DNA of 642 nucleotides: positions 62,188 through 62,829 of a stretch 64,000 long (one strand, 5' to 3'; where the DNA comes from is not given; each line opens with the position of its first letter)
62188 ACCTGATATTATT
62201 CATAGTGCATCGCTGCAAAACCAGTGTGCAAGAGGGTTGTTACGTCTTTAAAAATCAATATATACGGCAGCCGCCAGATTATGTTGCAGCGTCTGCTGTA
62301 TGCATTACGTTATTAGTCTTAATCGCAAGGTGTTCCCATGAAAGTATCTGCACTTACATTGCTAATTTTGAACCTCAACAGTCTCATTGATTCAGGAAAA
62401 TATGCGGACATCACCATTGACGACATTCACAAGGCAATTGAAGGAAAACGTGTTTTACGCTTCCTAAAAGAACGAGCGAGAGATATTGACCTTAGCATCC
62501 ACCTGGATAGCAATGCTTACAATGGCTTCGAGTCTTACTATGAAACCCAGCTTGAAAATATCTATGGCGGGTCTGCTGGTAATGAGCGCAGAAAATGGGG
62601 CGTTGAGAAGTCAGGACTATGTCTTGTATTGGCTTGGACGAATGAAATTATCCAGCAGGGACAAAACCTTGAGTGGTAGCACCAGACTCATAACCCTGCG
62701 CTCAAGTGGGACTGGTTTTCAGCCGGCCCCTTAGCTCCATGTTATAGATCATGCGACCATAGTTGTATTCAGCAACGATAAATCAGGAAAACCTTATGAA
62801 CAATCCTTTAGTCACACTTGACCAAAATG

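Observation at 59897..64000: Integron-type gene cassette array without an integrase, abutting ftsH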

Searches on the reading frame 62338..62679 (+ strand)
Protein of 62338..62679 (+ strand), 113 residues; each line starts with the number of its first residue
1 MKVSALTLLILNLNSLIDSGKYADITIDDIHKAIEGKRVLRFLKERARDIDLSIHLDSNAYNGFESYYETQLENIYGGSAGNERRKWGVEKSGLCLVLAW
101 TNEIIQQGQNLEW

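Call 10: find_encoding_contigs(protein=window:62338-62679:+, flank=10000, max_places=6)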
Protein window:62338-62679:+ (113 aa): 1 contig read that carries it; 1 place shown.
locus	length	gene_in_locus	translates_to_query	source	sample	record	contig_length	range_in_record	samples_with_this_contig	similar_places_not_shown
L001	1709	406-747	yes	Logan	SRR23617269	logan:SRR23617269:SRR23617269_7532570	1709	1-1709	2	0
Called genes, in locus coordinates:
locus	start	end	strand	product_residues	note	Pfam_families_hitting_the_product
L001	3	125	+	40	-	?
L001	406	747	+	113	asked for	-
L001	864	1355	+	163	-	-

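Call 13: search_protein_families(library=pfam, proteins=[window:62338-62679:+], max_evalue=0.1)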
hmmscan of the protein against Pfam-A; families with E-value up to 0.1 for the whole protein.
window:62338-62679:+ (113 aa): 1 family
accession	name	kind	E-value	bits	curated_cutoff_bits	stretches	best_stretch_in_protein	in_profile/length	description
PF01520.23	Amidase_3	-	0.046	14.2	27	1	32-69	52-92/174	N-acetylmuramoyl-L-alanine amidase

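Call 21: search_protein_families(library=ncbifam, proteins=[window:62338-62679:+], max_evalue=0.1)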
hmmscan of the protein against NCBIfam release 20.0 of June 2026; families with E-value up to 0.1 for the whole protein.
window:62338-62679:+ (113 aa): 0 families

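Call 69: find_homologous_proteins(query=window:62338-62679:+, max_evalue=0.001)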
Query window:62338-62679:+ (113 aa): 156 proteins with E <= 0.001 among 161 candidates; the best 120 are listed.
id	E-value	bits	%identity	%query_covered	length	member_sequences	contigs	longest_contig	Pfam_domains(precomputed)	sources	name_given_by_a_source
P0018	3.0e-68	245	100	100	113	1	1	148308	-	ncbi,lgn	-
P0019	1.7e-60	220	90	100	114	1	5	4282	-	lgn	-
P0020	2.3e-56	206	85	100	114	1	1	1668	-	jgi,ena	-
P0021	2.6e-56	206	86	100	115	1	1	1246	-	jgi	jgi:hypothetical protein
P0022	2.6e-56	206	85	100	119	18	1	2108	-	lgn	-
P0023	3.3e-56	206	85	100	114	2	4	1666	-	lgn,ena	-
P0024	4.6e-56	205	86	100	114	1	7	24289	-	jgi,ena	jgi:hypothetical protein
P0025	1.0e-55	204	85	100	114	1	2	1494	-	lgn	-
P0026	1.0e-55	204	84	100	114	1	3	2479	-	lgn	-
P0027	7.3e-55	202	83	100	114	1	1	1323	-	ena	-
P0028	7.7e-55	201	84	100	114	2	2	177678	-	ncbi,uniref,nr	ncbi:hypothetical protein H2Y56_18800 [Pectobacterium aroidearum]|uniref:Uncharacterized protein n=1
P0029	4.9e-54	199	82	100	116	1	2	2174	-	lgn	-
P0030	1.5e-53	197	82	100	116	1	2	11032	-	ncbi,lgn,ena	ncbi:MAG TPA: hypothetical protein VF433_09295 [Cellvibrio sp.]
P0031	3.2e-53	196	83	100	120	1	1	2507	-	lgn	-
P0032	4.0e-53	196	82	100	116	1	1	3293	-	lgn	-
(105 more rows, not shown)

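Call 72: find_encoding_contigs(protein=P0024, flank=10000, max_places=5)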
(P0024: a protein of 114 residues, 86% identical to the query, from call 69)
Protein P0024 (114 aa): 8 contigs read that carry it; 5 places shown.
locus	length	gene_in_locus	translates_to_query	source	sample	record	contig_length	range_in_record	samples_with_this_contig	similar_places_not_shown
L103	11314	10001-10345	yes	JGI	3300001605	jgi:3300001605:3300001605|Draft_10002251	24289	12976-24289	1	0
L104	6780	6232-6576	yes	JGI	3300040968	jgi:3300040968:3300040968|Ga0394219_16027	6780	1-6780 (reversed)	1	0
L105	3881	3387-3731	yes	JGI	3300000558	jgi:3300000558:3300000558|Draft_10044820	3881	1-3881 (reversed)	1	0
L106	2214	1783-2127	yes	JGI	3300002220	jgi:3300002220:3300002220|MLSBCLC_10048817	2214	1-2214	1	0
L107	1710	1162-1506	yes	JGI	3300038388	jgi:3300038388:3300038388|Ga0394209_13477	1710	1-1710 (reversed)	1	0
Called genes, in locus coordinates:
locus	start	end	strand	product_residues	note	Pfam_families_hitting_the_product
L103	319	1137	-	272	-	PF03544:TonB_C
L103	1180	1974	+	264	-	PF01738:DLH, PF02129:Peptidase_S15 (weak)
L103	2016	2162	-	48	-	PF00582:Usp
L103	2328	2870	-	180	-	-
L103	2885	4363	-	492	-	PF00916:Sulfate_transp, PF16983:MFS_MOT1 (weak), PF01740:STAS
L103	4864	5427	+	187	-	PF00072:Response_reg, PF03861:ANTAR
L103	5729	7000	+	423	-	PF13379:NMT1_2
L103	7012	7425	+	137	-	PF00042:Globin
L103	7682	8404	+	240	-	PF00528:BPD_transp_1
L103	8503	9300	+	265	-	PF00005:ABC_tran, PF13304:AAA_21 (faint)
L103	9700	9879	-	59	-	-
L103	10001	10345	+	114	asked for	-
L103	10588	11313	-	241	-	?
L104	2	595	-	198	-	?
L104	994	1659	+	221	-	PF00072:Response_reg, PF03861:ANTAR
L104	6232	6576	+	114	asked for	-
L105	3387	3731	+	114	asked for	-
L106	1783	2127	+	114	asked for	-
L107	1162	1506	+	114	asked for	-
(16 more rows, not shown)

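Call 109: search_dna_similar(query=window:62338-62679:+, collection=plasmids, mode=protein, max_rows=15)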
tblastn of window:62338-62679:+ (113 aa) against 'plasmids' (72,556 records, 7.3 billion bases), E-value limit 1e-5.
Records with a match: 1; places in all: 1; records where one place covers at least 80% of the query: 1.
Best place of each record, by identity: 60-80% 1.
By first word of the organism name: Desulfosarcina 1.
By predicted mobility (MOB-suite, as given by PLSDB): mobilizable 1.
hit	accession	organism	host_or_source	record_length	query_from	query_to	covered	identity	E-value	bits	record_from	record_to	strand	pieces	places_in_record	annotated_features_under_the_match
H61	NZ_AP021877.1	Desulfosarcina ovata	-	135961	18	108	81%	60.2%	1e-26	109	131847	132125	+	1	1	hypothetical protein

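Call 111: get_annotated_region(hit=H61, flank=8000)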
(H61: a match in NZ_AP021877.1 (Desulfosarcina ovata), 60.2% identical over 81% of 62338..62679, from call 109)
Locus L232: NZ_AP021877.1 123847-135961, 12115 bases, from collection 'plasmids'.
description: Desulfosarcina ovata subsp. sediminis strain 28bB2T plasmid Do28_1, complete sequence
organism: Desulfosarcina ovata (NCBI taxid 885957)
taxonomy: Bacteria; Thermodesulfobacteriota; Desulfobacteria; Desulfobacterales; Desulfosarcinaceae; Desulfosarcina; Desulfosarcina ovata
host: -; source: -; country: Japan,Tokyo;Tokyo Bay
typing (MOB-suite, as given by PLSDB): mobilizable; relaxase MOBQ
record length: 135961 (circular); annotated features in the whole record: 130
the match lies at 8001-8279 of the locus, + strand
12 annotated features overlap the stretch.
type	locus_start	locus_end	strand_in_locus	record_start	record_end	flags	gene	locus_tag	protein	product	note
CDS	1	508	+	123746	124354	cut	-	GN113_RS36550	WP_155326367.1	hypothetical protein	-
CDS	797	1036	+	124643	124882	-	-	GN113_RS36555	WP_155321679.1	CopG family ribbon-helix-helix protein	-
CDS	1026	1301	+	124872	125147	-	-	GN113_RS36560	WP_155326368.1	type II toxin-antitoxin system RelE/ParE family toxin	GO:0030541 - plasmid partitioning [Evidence IEA]; GO:0051290 - protein heterotetramerization [Evidence IEA]; GO:0009432 ...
CDS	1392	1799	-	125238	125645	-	-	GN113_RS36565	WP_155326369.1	AbrB/MazE/SpoVT family DNA-binding domain-containing protein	-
CDS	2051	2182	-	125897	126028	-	-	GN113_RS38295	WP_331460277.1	hypothetical protein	-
CDS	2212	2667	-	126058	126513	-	-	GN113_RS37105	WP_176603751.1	hypothetical protein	-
CDS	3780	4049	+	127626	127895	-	-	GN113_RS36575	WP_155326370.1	hypothetical protein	-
CDS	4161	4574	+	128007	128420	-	-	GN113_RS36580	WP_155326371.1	hypothetical protein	-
CDS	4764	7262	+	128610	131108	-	-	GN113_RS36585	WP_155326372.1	DEAD/DEAH box helicase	-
CDS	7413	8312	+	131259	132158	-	-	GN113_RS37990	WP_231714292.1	hypothetical protein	-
CDS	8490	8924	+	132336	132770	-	-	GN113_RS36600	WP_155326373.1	formylglycine-generating enzyme family protein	-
CDS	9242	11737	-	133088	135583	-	-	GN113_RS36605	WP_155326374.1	hypothetical protein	-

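Call 117: list_cluster_members(proteins=[window:62338-62679:+, window:62796-63287:+, window:60216-60509:+, window:60499-60822:+, window:61048-61320:+, window:61363-61587:+, window:63298-63606:+])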
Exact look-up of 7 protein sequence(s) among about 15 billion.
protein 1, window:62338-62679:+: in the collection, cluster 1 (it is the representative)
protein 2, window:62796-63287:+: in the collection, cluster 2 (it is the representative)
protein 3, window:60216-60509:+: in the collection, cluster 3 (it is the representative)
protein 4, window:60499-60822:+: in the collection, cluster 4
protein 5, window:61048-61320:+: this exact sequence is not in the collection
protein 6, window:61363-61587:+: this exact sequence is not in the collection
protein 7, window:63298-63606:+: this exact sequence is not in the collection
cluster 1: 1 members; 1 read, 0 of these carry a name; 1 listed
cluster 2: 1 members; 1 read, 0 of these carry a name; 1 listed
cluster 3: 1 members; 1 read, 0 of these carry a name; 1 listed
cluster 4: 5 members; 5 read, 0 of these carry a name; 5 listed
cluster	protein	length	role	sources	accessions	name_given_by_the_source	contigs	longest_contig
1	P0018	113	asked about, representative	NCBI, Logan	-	-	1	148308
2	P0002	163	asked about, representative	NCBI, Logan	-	-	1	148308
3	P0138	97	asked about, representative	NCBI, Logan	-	-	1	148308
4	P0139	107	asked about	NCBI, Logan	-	-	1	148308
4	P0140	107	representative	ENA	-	-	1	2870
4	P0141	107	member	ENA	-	-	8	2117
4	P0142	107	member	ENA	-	-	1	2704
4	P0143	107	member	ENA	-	-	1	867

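Call 118: find_encoding_contigs(protein=P0141, flank=10000, max_places=8)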
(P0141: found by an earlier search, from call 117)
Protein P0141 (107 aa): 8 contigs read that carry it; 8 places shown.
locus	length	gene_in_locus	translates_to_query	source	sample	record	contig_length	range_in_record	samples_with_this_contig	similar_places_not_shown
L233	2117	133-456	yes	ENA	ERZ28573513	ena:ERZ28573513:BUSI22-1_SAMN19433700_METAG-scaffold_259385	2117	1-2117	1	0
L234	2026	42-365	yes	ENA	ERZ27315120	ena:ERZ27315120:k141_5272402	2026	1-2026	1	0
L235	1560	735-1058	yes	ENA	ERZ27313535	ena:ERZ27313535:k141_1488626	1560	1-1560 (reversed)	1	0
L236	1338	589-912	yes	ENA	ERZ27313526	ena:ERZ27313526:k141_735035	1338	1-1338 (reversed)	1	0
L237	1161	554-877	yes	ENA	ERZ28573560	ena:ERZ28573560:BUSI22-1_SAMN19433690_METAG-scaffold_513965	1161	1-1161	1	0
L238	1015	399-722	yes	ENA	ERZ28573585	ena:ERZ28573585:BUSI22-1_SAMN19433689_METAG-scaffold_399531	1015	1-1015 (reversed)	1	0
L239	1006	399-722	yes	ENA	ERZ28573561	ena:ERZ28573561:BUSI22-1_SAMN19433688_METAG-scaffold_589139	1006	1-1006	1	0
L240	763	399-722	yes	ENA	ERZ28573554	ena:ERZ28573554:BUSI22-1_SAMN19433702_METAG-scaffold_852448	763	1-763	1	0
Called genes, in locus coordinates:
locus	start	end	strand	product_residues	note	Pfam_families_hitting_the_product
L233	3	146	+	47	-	?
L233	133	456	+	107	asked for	-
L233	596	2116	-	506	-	?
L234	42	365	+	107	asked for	-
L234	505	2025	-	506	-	?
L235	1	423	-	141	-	?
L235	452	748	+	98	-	-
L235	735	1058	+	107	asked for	-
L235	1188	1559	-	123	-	?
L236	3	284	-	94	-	?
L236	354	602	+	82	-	-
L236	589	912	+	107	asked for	-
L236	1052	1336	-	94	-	?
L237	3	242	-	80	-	?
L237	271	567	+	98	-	-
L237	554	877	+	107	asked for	-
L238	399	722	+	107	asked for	-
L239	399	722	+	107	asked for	-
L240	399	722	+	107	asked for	-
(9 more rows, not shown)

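Call 122: find_encoding_contigs(protein=P0140, flank=10000, max_places=4)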
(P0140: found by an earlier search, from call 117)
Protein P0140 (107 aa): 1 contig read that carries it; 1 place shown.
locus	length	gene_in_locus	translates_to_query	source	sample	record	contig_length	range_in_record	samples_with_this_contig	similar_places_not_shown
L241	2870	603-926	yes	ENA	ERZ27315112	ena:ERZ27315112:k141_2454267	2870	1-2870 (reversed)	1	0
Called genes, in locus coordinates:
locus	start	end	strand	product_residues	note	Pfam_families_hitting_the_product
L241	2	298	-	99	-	?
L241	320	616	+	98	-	-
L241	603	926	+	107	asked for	-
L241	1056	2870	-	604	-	?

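Call 128: search_solved_structures(query=A5, max_evalue=1)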
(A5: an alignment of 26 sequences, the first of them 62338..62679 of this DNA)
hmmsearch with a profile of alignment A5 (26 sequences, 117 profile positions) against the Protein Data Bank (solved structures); distinct sequences matched with E-value up to 1: 3.
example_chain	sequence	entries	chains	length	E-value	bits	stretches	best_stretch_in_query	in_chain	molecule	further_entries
3fxh_A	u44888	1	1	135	0.016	18.4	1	4-97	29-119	Integron gene cassette protein HFX_CASS2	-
3i2w_A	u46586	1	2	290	0.27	14.5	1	18-102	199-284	Syndapin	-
5f9p_A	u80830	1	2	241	0.48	13.7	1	9-52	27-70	Anthrone oxidase-like protein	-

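Call 129: search_protein_families(library=padloc, proteins=[window:62338-62679:+], max_evalue=0.01)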
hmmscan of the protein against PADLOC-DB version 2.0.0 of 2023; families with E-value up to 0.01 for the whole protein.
window:62338-62679:+ (113 aa): 0 families

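Call 133: predict_structure(alignment_id=A5)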
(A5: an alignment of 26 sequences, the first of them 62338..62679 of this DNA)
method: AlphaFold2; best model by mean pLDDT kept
length: 113 residues; sequences in the alignment: 26
mean_pLDDT: 90.4   pTM: 0.85
mean pLDDT of the five models: 90.4, 89.2, 89.2, 87.9, 87.7
residues with pLDDT >= 90: 80; 70-90: 26; 50-70: 6; < 50: 1
segments of 3 or more residues with pLDDT < 50: none
pLDDT, mean of each block of 10 residues (from residue 1): 82 95 95 97 94 88 91 91 88 95 86 67
secondary structure, 60 per line:
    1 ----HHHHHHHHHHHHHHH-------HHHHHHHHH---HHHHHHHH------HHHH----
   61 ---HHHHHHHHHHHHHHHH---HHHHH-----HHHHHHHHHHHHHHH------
elements in order: H5-19 H27-35 H39-46 H53-56 H64-79 H83-87 H93-107

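Call 135: fold_search(model_id=the predicted structure, library=pdb)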
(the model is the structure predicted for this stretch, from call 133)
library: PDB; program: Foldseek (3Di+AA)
matches with E <= 10: 14; with E <= 0.001: 0
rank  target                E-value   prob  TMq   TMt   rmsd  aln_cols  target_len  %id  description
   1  3fxh                  1.0e-02  1.00  0.75  0.75   2.2       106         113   22  Crystal structure from the mobile metagenome of Halifax Harbour Sewage Outfall: Integron Cassette Protein HFX_CASS2 (released 2009-02-17)
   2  2z3q_C                3.0e+00  0.08  0.36  0.35  10.0       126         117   19  Crystal structure of the IL-15/IL-15Ra complex (released 2007-09-04)
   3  3tol_A                3.8e+00  0.06  0.25  0.27   8.4        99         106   11  Crystal structure of an engineered cytochrome cb562 that forms 1D, Zn-mediated coordination polymers (released 2012-07-04)
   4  4inw                  4.8e+00  0.04  0.28  0.25  11.2       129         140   16  Structure of Pheromone-binding protein 1 in complex with (11Z,13Z)-hexadecadienal (released 2013-03-06)
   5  8val_C                5.4e+00  0.02  0.19  0.08  14.0       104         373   12  Structure of the E. coli clamp loader bound to the beta clamp in a Open-DNAp/t conformation (released 2024-03-27)
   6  9nlw_I                6.4e+00  0.03  0.21  0.13  11.7       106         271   13  Y20S (Sec18-Sec17-Sec9-Sso1-Snc1) EDTA - Class 6 (released 2025-10-01)
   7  1aup                  6.4e+00  0.03  0.22  0.09  10.9        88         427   16  GLUTAMATE DEHYDROGENASE (released 1998-03-18)
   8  9n22_H                6.8e+00  0.03  0.21  0.12  10.8        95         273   14  Y20S (Sec18-Sec17-Sec9-Sso1-Snc1) EDTA - Class 2 (released 2025-10-01)
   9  8zna                  6.8e+00  0.02  0.20  0.22  10.6       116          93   16  Myxococcus xanthus RomX (released 2025-06-04)
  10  6llf_B                6.8e+00  0.02  0.17  0.07  15.3        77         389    9  Biphenyl-2,2',3-triol-soaked resting complex of Oxy and Fd in carbazole 1,9a-dioxygenase (released 2021-01-27)
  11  9nlw_G                7.7e+00  0.02  0.19  0.10  13.4       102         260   14  Y20S (Sec18-Sec17-Sec9-Sso1-Snc1) EDTA - Class 6 (released 2025-10-01)
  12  3nmj_B                8.6e+00  0.03  0.27  0.29   8.5       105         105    8  Crystal structure of a nickel mediated dimer for the phenanthroline-modified cytochrome cb562 variant, MBP-Phen2 (released 2010-11-24)
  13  8qo9_w                9.1e+00  0.01  0.19  0.07  16.9       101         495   20  Cryo-EM structure of a human spliceosomal B complex protomer (released 2024-01-24)
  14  4xd7_F                9.7e+00  0.02  0.21  0.08  11.1        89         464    8  Structure of thermophilic F1-ATPase inhibited by epsilon subunit (released 2015-08-26)
